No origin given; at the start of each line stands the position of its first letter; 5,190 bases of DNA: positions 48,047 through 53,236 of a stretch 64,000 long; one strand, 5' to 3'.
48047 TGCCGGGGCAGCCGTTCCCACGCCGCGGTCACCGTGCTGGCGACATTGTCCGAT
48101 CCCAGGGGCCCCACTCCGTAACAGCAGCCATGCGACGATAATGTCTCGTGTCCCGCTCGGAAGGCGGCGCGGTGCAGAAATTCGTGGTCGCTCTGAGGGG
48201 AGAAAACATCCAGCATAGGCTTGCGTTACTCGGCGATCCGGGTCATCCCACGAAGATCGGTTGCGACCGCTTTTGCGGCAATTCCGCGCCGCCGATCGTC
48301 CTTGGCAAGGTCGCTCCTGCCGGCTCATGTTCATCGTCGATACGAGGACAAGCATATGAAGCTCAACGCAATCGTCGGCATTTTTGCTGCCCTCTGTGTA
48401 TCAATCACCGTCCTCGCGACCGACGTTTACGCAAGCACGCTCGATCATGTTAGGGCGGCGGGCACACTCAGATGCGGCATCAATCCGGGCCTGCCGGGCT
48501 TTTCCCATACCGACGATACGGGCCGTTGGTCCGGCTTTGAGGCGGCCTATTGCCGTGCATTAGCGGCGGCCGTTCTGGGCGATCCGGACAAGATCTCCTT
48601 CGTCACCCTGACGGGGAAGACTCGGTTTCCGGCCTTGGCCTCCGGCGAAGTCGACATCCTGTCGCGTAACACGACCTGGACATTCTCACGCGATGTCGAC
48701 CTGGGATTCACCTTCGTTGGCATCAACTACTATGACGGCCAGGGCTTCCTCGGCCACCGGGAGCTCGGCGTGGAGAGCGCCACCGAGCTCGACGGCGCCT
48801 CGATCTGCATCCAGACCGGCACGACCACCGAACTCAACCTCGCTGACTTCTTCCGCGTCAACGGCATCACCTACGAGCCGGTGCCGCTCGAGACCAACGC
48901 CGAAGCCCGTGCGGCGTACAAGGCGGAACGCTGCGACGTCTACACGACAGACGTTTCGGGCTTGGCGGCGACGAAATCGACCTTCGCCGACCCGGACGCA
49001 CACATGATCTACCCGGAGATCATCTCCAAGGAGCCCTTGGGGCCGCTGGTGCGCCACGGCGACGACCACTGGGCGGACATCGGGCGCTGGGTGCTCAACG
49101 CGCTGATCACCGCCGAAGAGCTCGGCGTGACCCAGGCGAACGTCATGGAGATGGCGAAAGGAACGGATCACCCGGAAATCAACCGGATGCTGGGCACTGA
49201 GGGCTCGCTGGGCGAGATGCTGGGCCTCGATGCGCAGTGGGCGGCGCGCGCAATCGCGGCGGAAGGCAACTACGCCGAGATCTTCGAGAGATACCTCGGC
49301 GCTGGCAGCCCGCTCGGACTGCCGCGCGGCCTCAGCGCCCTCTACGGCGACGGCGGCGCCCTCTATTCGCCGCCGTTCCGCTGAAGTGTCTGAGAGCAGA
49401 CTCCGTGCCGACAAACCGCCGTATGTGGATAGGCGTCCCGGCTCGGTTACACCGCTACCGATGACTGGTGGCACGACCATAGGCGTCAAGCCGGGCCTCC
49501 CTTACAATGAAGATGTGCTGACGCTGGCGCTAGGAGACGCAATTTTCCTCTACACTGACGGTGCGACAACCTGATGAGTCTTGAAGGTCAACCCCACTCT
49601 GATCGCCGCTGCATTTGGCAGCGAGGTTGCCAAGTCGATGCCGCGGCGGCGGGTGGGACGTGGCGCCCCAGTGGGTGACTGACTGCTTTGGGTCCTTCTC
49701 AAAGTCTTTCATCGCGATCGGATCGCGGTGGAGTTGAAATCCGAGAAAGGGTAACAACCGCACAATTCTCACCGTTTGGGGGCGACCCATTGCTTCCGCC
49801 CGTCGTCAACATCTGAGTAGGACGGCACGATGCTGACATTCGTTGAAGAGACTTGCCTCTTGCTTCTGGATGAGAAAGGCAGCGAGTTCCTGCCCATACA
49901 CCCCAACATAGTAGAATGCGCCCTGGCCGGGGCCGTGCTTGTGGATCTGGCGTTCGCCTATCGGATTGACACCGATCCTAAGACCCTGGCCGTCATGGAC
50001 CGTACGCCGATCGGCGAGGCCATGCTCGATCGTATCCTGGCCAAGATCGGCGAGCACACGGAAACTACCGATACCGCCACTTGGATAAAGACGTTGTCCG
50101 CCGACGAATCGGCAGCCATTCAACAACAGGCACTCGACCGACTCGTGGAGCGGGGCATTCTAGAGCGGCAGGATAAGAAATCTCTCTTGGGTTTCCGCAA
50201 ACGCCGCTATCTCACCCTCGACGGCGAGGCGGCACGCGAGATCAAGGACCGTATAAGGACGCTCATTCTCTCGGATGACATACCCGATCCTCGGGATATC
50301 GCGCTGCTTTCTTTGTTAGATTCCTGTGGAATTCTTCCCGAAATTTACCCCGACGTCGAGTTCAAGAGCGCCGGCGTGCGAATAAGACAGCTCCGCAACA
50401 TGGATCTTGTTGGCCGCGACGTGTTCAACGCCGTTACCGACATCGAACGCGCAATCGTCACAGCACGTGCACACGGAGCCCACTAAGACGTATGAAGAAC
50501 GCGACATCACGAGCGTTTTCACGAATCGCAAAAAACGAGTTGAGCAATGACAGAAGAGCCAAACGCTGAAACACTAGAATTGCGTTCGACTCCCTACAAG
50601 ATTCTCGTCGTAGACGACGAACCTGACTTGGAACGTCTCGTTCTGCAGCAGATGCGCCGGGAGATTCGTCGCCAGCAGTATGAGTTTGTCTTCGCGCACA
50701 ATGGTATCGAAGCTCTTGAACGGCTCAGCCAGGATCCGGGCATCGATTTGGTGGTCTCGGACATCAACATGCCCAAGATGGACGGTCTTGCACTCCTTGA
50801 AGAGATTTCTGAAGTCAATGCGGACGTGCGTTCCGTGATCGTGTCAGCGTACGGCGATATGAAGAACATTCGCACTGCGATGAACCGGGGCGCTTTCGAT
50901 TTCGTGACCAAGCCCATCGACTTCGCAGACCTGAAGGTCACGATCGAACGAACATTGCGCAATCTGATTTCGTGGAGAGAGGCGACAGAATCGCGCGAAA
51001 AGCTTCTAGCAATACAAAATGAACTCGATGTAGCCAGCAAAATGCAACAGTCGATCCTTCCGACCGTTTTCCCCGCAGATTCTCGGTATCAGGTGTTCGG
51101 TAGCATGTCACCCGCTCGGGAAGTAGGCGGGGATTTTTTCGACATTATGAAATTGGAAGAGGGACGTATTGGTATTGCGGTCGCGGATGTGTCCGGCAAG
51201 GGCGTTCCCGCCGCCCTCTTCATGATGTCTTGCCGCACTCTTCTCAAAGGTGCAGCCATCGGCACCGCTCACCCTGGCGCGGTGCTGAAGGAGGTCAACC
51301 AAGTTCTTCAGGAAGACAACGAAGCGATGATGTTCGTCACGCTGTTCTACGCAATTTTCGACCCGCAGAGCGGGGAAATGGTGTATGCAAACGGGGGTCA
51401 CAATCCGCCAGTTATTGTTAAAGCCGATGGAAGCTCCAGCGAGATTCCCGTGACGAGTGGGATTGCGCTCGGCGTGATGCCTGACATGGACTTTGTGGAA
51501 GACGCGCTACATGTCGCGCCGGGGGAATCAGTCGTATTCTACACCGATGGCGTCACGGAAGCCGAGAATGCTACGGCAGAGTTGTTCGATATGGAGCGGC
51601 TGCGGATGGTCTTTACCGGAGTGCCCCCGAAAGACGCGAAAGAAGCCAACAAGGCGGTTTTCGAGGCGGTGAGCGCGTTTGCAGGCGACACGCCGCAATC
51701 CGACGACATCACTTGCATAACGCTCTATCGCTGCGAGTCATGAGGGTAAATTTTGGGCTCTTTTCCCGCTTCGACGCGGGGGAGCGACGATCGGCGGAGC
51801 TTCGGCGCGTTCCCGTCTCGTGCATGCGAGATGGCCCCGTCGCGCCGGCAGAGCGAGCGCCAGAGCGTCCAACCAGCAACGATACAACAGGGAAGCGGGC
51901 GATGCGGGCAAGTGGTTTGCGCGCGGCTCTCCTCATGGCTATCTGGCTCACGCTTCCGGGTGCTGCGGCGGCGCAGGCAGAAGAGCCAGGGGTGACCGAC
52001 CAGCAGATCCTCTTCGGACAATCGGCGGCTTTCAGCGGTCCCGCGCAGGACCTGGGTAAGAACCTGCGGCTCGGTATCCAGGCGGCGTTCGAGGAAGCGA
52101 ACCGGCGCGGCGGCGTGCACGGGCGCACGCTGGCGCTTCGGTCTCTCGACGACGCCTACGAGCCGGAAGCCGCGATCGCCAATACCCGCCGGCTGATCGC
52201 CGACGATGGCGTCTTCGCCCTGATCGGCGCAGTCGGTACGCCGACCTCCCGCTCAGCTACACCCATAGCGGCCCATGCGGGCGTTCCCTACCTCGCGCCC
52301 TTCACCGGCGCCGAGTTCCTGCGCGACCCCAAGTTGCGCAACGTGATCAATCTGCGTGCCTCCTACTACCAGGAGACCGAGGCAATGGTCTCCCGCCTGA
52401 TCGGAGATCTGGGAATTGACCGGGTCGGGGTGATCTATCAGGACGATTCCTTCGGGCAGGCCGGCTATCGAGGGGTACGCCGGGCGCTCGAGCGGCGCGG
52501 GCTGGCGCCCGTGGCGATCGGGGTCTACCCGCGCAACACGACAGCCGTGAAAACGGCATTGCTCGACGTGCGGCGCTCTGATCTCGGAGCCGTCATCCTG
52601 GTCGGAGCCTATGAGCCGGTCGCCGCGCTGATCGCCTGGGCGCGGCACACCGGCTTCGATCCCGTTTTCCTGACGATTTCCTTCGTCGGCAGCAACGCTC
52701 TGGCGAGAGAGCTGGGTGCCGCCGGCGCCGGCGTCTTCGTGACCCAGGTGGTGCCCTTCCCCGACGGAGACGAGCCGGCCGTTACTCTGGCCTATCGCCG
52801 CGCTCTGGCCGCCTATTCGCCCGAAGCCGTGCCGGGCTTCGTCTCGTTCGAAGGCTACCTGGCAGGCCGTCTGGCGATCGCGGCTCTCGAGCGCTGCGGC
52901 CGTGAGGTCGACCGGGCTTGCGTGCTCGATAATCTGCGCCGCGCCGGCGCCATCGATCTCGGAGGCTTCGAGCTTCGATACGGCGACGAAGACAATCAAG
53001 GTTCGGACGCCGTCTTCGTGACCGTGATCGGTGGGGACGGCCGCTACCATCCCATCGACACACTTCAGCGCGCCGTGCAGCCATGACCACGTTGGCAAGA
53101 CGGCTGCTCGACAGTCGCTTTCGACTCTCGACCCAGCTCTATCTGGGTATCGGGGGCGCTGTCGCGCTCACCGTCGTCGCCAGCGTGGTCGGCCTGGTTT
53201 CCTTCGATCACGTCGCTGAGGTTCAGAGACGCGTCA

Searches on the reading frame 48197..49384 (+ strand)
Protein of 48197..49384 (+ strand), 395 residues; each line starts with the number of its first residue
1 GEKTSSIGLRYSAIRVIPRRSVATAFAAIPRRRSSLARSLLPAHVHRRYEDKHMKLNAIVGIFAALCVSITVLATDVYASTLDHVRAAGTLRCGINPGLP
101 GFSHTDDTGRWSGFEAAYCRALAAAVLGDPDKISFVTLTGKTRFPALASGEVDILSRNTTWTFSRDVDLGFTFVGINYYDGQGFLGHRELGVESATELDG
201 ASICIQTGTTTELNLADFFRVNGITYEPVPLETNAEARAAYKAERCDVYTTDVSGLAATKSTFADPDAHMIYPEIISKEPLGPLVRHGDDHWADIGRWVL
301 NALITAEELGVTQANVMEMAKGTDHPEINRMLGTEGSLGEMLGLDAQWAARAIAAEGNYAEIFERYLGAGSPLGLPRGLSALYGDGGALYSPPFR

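Call 48: search_protein_families(library=pfam, proteins=[window:48197-49384:+], max_evalue=0.00001)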
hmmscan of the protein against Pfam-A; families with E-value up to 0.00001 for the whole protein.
window:48197-49384:+ (395 aa): 1 family
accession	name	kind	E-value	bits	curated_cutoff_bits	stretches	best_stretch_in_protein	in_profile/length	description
PF00497.25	SBP_bac_3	-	3.6e-12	46.6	26.4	1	91-319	1-98/132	Bacterial extracellular solute-binding proteins, family 3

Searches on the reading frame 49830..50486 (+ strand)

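Call 48: search_protein_families(library=pfam, proteins=[window:49830-50486:+], max_evalue=0.00001)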
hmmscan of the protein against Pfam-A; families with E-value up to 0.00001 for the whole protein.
window:49830-50486:+ (218 aa): 1 family
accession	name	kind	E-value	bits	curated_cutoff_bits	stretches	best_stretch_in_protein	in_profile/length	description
PF05719.16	GPP34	-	3.2e-39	135.5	29.1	1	6-204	3-200/201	Golgi phosphoprotein 3 (GPP34)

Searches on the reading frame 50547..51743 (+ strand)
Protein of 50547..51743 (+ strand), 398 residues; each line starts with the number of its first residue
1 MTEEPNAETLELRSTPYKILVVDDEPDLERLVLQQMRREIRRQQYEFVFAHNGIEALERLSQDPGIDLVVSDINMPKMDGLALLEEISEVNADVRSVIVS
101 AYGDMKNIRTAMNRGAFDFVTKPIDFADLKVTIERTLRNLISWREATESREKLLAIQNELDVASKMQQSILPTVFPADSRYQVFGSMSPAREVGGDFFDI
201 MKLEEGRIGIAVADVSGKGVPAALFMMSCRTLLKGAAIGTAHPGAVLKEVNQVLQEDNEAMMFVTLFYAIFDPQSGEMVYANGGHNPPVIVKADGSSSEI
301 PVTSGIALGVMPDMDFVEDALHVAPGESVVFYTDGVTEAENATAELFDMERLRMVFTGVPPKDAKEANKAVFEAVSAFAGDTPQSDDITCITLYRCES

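Call 48: search_protein_families(library=pfam, proteins=[window:50547-51743:+], max_evalue=0.00001)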
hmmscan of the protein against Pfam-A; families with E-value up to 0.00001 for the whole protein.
window:50547-51743:+ (398 aa): 2 families
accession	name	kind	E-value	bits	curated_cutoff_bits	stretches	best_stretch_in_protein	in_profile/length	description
PF07228.17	SpoIIE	-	2.1e-52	178.3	25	1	205-393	2-189/192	Stage II sporulation protein E (SpoIIE)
PF00072.30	Response_reg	-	2.3e-24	86.1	30.2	1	19-133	1-110/111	Response regulator receiver domain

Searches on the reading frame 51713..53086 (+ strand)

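Call 48: search_protein_families(library=pfam, proteins=[window:51713-53086:+], max_evalue=0.00001)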
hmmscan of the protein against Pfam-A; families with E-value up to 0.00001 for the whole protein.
window:51713-53086:+ (457 aa): 2 families
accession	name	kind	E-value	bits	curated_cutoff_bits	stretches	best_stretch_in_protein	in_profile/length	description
PF13458.12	Peripla_BP_6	-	7.3e-61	207.2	31.7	1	102-442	5-341/343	Periplasmic binding protein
PF01094.35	ANF_receptor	-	1.2e-13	51.2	25.4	1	121-323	5-218/353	Receptor family ligand binding region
